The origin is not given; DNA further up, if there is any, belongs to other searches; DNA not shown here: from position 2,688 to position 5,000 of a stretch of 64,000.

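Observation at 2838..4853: A 20-haem-motif protein fusing a NapC/NirT-like membrane quinol dehydrogenase head to a long haem wire via a Pro-rich linker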

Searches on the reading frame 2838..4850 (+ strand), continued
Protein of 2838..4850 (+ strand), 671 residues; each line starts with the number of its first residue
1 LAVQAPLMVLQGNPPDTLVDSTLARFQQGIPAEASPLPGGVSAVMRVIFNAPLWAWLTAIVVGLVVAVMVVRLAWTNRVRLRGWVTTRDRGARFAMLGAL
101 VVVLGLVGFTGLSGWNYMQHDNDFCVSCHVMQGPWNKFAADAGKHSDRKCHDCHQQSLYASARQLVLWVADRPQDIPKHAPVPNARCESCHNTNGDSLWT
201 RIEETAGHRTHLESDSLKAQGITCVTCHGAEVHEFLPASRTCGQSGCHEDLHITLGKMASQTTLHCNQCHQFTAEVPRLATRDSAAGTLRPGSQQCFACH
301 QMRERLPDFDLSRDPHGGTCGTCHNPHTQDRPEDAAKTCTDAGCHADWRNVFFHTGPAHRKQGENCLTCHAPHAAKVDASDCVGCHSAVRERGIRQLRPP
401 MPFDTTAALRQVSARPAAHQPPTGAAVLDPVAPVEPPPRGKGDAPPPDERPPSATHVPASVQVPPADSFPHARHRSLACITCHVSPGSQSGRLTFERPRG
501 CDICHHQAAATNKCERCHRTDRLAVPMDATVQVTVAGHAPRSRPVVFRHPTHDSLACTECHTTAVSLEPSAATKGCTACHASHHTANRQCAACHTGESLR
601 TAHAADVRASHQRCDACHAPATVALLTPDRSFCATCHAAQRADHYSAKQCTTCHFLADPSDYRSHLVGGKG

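Call 70: search_solved_structures(query=A2, max_evalue=0.1, show_alignments=3)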
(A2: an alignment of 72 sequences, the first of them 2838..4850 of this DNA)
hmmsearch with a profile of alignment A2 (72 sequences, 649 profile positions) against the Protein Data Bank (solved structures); distinct sequences matched with E-value up to 0.1: 35.
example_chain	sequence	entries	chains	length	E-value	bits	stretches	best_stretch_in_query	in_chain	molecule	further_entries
2j7a_C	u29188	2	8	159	3.2e-09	39.1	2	87-151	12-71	CYTOCHROME C QUINOL DEHYDROGENASE NRFH | NAPC/NIRT CYTOCHROME C FAMILY PROTEIN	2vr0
3ov0_A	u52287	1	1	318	9.9e-08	34.2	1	440-577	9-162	Cytochrome c family protein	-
1h29_A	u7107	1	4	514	1.4e-05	27.1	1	551-619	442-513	HIGH-MOLECULAR-WEIGHT CYTOCHROME C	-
1gws_A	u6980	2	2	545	2e-05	26.6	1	551-619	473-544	HIGH-MOLECULAR-WEIGHT CYTOCHROME C | High-molecular-weight cytochrome c precursor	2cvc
1duw_A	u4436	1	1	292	3.4e-05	25.8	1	459-618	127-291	NONAHEME CYTOCHROME C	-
1ofw_A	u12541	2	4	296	3.6e-05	25.7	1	511-617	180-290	NINE-HEME CYTOCHROME C | NINE HEME CYTOCHROME C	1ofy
2e84_A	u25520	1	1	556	0.00011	24.1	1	478-562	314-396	High-molecular-weight cytochrome c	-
3h4n_A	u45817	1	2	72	0.00029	22.7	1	518-574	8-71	Cytochrome c7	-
3h34_A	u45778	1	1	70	0.00046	22.1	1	520-574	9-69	Cytochrome c7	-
3sj4_X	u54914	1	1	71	0.00068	21.5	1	519-574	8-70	CYTOCHROME C7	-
3sj1_X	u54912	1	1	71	0.00076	21.4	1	519-574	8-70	CYTOCHROME C7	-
3sel_X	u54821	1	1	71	0.00076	21.4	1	519-574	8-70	CYTOCHROME C7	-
4hb6_A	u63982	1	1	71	0.00089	21.1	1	519-574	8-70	PpcA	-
1z1n_X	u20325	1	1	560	0.0009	21.1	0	523-619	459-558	sixteen heme cytochrome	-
1os6_A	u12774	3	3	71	0.00097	21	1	519-574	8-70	PpcA | Cytochrome c3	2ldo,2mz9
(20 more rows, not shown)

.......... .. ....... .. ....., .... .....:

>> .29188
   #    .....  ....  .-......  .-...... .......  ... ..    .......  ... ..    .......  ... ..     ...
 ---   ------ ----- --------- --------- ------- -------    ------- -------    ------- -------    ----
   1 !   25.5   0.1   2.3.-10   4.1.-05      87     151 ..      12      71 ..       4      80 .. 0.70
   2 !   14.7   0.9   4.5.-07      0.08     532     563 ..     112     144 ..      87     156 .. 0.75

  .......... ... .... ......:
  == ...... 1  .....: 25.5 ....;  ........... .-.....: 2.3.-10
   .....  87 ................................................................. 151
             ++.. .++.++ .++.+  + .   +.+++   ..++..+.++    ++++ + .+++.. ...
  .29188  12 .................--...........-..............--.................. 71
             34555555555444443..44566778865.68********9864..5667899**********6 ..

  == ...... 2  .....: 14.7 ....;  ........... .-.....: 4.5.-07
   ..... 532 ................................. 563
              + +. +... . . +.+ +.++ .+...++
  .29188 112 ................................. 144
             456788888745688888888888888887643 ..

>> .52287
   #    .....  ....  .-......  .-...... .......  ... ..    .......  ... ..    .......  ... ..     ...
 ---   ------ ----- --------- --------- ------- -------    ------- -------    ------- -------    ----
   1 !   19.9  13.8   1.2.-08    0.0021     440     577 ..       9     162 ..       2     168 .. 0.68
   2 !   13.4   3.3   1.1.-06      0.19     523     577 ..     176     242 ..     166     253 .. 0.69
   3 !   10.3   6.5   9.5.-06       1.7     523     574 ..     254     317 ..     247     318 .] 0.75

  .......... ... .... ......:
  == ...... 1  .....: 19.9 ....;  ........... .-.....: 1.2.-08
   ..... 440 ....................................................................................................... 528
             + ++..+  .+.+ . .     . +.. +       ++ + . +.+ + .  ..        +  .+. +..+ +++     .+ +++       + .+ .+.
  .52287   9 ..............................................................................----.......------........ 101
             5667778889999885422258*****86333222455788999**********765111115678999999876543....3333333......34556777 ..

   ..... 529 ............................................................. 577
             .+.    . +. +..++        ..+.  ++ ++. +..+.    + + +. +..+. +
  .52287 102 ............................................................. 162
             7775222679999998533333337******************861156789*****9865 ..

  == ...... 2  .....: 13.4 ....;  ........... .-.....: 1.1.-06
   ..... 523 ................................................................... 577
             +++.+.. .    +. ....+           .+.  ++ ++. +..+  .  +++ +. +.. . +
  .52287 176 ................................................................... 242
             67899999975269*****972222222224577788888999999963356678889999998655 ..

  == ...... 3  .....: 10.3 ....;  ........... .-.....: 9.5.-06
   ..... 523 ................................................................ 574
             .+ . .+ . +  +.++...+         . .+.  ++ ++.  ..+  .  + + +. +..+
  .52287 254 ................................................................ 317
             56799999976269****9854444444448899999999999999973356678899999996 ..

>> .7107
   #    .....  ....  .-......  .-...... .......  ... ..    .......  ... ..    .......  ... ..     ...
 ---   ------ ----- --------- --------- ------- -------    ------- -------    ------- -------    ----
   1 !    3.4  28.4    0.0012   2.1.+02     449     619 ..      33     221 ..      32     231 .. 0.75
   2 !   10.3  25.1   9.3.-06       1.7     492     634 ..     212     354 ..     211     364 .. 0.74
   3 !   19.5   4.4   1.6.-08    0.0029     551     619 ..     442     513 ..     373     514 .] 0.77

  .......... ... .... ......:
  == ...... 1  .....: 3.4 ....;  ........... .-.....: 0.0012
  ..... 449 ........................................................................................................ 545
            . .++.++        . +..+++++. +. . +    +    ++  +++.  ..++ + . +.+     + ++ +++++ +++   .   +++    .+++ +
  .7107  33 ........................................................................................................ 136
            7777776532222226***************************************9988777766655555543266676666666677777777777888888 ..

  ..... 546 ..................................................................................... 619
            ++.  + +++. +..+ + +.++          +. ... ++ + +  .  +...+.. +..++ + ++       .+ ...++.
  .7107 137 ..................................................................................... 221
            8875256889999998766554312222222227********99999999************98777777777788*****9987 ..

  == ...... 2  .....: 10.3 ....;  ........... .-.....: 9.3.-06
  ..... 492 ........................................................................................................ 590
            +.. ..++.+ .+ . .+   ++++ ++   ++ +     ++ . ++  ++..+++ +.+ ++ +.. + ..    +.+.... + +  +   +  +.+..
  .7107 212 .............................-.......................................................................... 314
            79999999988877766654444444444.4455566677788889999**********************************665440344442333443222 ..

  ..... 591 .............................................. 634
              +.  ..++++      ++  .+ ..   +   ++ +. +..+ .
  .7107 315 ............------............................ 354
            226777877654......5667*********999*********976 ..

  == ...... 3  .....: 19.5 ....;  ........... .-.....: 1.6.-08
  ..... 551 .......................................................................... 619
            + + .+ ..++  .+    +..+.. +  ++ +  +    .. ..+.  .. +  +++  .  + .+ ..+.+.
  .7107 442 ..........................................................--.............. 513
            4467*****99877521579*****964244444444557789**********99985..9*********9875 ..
